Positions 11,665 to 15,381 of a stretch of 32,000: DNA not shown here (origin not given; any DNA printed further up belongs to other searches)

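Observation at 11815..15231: Heavy-metal P-type ATPase fused in one ORF to a complete HflK-like SPFH module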

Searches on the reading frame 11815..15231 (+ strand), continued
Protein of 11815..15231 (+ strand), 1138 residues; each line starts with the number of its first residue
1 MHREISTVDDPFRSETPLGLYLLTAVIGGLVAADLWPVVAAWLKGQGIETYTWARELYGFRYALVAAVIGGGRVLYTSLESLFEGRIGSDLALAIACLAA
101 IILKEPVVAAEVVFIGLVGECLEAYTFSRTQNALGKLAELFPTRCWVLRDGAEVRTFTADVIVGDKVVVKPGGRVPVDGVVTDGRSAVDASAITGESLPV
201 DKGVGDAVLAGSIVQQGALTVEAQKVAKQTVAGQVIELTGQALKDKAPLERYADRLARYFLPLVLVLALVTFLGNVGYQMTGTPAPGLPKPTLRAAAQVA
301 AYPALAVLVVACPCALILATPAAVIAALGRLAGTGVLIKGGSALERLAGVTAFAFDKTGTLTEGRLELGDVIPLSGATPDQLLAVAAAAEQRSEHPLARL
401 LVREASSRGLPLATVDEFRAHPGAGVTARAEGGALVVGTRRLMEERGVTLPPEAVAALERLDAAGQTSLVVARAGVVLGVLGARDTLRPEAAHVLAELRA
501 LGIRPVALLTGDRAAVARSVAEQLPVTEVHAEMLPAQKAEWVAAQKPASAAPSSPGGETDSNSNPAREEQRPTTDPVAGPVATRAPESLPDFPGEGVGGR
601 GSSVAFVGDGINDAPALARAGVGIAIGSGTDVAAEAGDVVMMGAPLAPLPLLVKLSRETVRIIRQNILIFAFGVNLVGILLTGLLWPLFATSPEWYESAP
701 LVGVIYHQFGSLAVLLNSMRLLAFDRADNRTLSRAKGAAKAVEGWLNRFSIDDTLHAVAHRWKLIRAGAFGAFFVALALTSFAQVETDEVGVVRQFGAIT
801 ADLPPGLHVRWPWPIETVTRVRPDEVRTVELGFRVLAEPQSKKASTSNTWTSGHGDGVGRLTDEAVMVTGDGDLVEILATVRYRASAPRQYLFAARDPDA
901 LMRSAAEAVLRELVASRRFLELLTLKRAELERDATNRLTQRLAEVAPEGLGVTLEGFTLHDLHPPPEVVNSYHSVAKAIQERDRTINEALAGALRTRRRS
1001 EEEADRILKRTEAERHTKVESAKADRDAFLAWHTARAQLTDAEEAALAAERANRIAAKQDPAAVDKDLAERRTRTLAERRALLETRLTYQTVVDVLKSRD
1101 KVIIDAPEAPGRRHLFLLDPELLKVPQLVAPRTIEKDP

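Call 63: search_protein_families(library=ncbifam, proteins=[L083:11369-12439:+, L083:12471-13409:+, L083:13424-13987:+], max_evalue=0.01)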
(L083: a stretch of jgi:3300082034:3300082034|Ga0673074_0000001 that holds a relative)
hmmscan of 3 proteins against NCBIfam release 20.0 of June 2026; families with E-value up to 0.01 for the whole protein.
L083:11369-12439:+ (356 aa): 6 families
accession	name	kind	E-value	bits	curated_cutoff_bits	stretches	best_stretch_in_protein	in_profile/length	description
TIGR01932.1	hflC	equivalog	2e-44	151.8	134.4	1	2-337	2-315/318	protease modulator HflC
NF008259.0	PRK11029.1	equivalog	6.7e-35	120.6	427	1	1-339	1-326/334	protease modulator HflC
TIGR01933.1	hflK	equivalog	2.8e-07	30.2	159.4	1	213-332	132-251/261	FtsH protease activity modulator HflK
NF008181.0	PRK10930.1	equivalog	1.7e-06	27.1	660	0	213-285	228-298/419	FtsH protease activity modulator HflK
NF041483.1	growth_prot_Scy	equivalog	0.0017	16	1040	1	232-303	346-417/1293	polarized growth protein Scy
NF002424.0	PRK01558.1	equivalog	0.0043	16.6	241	1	253-301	18-66/203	V-type ATP synthase subunit E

L083:12471-13409:+ (312 aa): 4 families
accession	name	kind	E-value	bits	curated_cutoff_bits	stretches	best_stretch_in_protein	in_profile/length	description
TIGR01933.1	hflK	equivalog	3.4e-35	121.7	159.4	1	22-279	3-239/261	FtsH protease activity modulator HflK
NF008181.0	PRK10930.1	equivalog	3e-17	62.5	660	1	17-258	94-317/419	FtsH protease activity modulator HflK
TIGR02680.1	TIGR02680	hypoth_equivalog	0.0027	15.5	462.85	1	173-259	774-862/1356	TIGR02680 family protein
NF041844.1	lipo_RadB_fam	equivalog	0.01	15.9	70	0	189-257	69-131/180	RadB family lipoprotein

L083:13424-13987:+ (187 aa): 0 families

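Call 67: find_homologous_proteins(query=L083:11369-12436:+, max_evalue=1e-20)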
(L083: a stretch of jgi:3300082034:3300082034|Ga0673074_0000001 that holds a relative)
Query L083:11369-12436:+ (356 aa): 1015 proteins with E <= 1e-20 among 8000 candidates; the best 120 are listed.
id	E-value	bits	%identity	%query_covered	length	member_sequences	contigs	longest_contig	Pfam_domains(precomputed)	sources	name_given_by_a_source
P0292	1.9e-212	723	92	100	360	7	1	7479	PF01145.32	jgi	jgi:membrane protease subunit HflC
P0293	1.8e-186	637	81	100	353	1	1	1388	PF01145.32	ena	-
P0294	1.5e-149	516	71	92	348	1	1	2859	PF01145.32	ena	-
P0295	2.0e-138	479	67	96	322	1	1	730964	PF01145.32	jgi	jgi:modulator of FtsH protease HflC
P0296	3.2e-137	475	68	92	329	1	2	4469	PF01145.32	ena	-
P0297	1.2e-136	474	64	96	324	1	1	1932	PF01145.32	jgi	jgi:modulator of FtsH protease HflC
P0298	5.2e-135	468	66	97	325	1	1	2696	PF01145.32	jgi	jgi:membrane protease subunit HflC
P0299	5.8e-135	468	67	94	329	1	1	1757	PF01145.32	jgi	jgi:membrane protease subunit HflC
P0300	2.0e-134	466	67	97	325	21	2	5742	PF01145.32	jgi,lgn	jgi:membrane protease subunit HflC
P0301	4.5e-134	465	67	92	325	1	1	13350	PF01145.32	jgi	jgi:modulator of FtsH protease HflC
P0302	5.5e-134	465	67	92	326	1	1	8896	PF01145.32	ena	-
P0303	7.2e-134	464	66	94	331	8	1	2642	PF01145.32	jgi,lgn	-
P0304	1.5e-133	463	66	96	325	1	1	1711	PF01145.32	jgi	-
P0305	1.6e-133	463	66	96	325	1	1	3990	PF01145.32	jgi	jgi:membrane protease subunit HflC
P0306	2.1e-133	463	89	67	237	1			PF01145.32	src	-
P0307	2.7e-133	463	66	97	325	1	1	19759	PF01145.32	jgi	jgi:membrane protease subunit HflC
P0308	4.4e-133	462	64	99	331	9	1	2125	PF01145.32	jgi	jgi:membrane protease subunit HflC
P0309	4.7e-133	462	66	97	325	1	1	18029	PF01145.32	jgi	jgi:membrane protease subunit HflC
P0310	6.4e-133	461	66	96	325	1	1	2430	PF01145.32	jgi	jgi:membrane protease subunit HflC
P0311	9.8e-133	461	65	97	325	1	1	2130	PF01145.32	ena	-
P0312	3.8e-132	459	65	96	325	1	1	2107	PF01145.32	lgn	-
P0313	4.5e-132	459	67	92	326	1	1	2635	PF01145.32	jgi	jgi:modulator of FtsH protease HflC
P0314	5.1e-132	458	64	99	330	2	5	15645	PF01145.32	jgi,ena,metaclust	jgi:membrane protease subunit HflC|metaclust:\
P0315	5.4e-132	458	64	96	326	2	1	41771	PF01145.32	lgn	-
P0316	5.5e-132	458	66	97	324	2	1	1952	PF01145.32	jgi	-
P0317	5.7e-132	458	65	97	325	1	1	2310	PF01145.32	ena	-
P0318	7.5e-132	458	64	99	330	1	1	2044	PF01145.32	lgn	-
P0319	9.9e-132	457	67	92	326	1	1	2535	PF01145.32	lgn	-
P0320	1.2e-131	457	65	97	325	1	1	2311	PF01145.32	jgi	jgi:membrane protease subunit HflC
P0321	1.2e-131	457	65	96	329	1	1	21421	PF01145.32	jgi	jgi:membrane protease subunit HflC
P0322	1.6e-131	457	64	94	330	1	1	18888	PF01145.32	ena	-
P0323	2.2e-131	456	65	96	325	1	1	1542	PF01145.32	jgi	-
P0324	5.2e-131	455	63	97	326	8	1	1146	PF01145.32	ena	-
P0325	6.1e-131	455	64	96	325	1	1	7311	PF01145.32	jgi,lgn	jgi:membrane protease subunit HflC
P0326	7.1e-131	455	65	96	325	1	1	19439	PF01145.32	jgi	jgi:modulator of FtsH protease HflC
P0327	8.8e-131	454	65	96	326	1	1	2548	PF01145.32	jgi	jgi:membrane protease subunit HflC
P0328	9.0e-131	454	64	97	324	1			PF01145.32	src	-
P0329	9.5e-131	454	64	95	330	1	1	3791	PF01145.32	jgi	jgi:membrane protease subunit HflC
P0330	1.1e-130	454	64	94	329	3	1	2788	PF01145.32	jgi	jgi:modulator of FtsH protease HflC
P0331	1.1e-130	454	66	91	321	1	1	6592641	PF01145.32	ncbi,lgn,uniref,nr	ncbi:protease modulator HflC [Telmatocola sphagniphila]|uniref:Protein HflC n=1 Tax=Telmatocola spha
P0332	1.2e-130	454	64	96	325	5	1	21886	PF01145.32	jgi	-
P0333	1.5e-130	454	64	96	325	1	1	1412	PF01145.32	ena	-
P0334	1.5e-130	453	65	96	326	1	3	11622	PF01145.32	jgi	jgi:membrane protease subunit HflC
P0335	1.7e-130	453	65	96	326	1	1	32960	PF01145.32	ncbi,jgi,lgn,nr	ncbi:MAG TPA: protease modulator HflC [Gemmataceae bacterium]|jgi:membrane protease subunit HflC|nr:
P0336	2.0e-130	453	64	96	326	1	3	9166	PF01145.32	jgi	jgi:membrane protease subunit HflC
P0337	2.2e-130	453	65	96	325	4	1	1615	PF01145.32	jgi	jgi:modulator of FtsH protease HflC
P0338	2.8e-130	453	63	100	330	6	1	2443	PF01145.32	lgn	-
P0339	3.6e-130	452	63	99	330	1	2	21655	PF01145.32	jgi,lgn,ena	-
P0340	5.0e-130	452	63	97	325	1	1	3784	PF01145.32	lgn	-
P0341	5.5e-130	452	64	97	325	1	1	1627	PF01145.32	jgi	jgi:modulator of FtsH protease HflC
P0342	6.2e-130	451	63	96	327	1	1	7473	PF01145.32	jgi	jgi:membrane protease subunit HflC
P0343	6.9e-130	451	62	95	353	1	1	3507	PF01145.32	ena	-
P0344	1.8e-129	450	63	99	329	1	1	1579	PF01145.32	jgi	-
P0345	1.8e-129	450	64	96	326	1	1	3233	PF01145.32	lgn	-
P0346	1.9e-129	450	64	96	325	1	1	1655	PF01145.32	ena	-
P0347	3.4e-129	449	63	97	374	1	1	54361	PF01145.32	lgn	-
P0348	3.7e-129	449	64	96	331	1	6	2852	PF01145.32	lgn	-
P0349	3.9e-129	449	65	97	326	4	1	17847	PF01145.32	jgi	jgi:modulator of FtsH protease HflC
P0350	7.1e-129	448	64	95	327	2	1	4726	PF01145.32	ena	-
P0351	7.8e-129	448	64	96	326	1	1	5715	PF01145.32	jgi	jgi:modulator of FtsH protease HflC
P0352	9.0e-129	448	64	97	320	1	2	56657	PF01145.32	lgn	-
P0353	1.9e-128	447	64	96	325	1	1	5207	PF01145.32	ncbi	-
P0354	3.0e-128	446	64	96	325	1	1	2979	PF01145.32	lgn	-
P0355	3.5e-128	446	62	99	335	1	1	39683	PF01145.32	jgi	jgi:membrane protease subunit HflC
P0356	6.1e-128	445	64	96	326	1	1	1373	PF01145.32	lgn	-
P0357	6.7e-128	445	62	92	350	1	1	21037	PF01145.32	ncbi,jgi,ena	jgi:membrane protease subunit HflC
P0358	8.4e-128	444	62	97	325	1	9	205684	PF01145.32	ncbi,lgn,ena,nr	ncbi:MAG: protease modulator HflC [Gemmataceae bacterium]|nr:protease modulator HflC [Gemmataceae ba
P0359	1.5e-127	444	64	96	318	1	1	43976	PF01145.32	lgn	-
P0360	1.7e-127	443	61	99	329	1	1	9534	PF01145.32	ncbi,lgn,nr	ncbi:MAG: protease modulator HflC [Zavarzinella sp.]|nr:protease modulator HflC [Zavarzinella sp.]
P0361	2.5e-127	443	61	97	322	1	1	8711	PF01145.32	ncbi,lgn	-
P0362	4.0e-127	442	63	96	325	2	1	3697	PF01145.32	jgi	jgi:membrane protease subunit HflC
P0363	6.5e-127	442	63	97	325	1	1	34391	PF01145.32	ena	-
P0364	9.9e-127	441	63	96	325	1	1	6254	PF01145.32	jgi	jgi:modulator of FtsH protease HflC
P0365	1.3e-126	441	63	98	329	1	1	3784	PF01145.32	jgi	-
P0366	6.5e-126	438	62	97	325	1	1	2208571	PF01145.32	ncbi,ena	-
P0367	8.5e-126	438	63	98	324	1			PF01145.32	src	-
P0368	2.1e-125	437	64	96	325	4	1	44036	PF01145.32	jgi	jgi:membrane protease subunit HflC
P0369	7.3e-125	435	64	96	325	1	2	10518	PF01145.32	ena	-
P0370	7.3e-125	435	64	96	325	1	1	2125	PF01145.32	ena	-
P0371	1.4e-123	431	62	97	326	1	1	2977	PF01145.32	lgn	-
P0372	2.0e-123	430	64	92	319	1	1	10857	PF01145.32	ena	-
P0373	2.7e-123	430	63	91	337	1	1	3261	PF01145.32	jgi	jgi:modulator of FtsH protease HflC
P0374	4.6e-123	429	63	95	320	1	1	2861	PF01145.32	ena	-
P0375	1.5e-122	427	63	96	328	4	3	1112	PF01145.32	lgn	-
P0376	1.7e-122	427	62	100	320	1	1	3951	PF01145.32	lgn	-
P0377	2.4e-122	427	62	95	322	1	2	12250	PF01145.32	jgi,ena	-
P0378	3.9e-122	426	62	95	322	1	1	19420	PF01145.32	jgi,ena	-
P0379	4.5e-122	426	62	95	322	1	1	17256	PF01145.32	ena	-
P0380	5.8e-122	425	62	92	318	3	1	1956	PF01145.32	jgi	-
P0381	7.4e-122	425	61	96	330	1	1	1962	PF01145.32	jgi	jgi:membrane protease subunit HflC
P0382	1.0e-121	424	59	99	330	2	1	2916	PF01145.32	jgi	-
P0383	2.4e-121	423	61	98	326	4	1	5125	PF01145.32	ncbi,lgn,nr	ncbi:MAG TPA: protease modulator HflC [Fimbriiglobus sp.]|nr:protease modulator HflC [Fimbriiglobus 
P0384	3.6e-121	423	63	97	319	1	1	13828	PF01145.32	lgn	-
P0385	4.3e-121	422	63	92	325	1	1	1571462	PF01145.32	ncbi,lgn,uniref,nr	ncbi:protease modulator HflC [Fimbriiglobus ruber]|uniref:Protein HflC n=1 Tax=Fimbriiglobus ruber T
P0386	6.4e-121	422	63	96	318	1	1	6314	PF01145.32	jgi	jgi:membrane protease subunit HflC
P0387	6.4e-121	422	60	96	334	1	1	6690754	PF01145.32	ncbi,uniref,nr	ncbi:protease modulator HflC [Tuwongella immobilis]|uniref:Protein HflC n=1 Tax=Tuwongella immobilis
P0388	7.8e-121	422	62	96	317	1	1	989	PF01145.32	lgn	-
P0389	9.5e-121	421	59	92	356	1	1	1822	PF01145.32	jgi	jgi:membrane protease subunit HflC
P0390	1.5e-120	421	64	92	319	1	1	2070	PF01145.32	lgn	-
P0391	1.5e-120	421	62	99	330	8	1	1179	PF01145.32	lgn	-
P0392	2.0e-120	420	63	96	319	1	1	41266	PF01145.32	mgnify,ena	mgnify:FL=1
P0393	3.0e-120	420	62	95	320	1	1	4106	PF01145.32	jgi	jgi:membrane protease subunit HflC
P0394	3.0e-120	420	63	97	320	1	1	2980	PF01145.32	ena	-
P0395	3.6e-120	419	64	92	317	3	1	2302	PF01145.32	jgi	jgi:membrane protease subunit HflC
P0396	4.5e-120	419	62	98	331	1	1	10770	PF01145.32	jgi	jgi:membrane protease subunit HflC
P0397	7.3e-120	418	63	93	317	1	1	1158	PF01145.32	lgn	-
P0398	7.7e-120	418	60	92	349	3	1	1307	PF01145.32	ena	-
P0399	2.7e-119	416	63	96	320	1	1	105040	PF01145.32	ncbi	-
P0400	2.9e-119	416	58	96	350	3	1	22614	PF01145.32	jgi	jgi:membrane protease subunit HflC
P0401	3.3e-119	416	62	93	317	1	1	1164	PF01145.32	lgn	-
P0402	3.7e-119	416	61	96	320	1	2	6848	PF01145.32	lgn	-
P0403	4.5e-119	416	62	96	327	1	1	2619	PF01145.32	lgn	-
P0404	5.8e-119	415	61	97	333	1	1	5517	PF01145.32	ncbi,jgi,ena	jgi:membrane protease subunit HflC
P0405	7.5e-119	415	61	95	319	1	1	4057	PF01145.32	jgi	jgi:membrane protease subunit HflC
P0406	7.6e-119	415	60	92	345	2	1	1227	PF01145.32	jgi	jgi:membrane protease subunit HflC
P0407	1.1e-118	414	64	95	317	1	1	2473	PF01145.32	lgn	-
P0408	1.1e-118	414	61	95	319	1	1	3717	PF01145.32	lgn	-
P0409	1.3e-118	414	63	95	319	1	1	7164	PF01145.32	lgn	-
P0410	1.5e-118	414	61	92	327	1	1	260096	PF01145.32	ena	-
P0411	2.0e-118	414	60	95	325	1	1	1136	PF01145.32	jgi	jgi:membrane protease subunit HflC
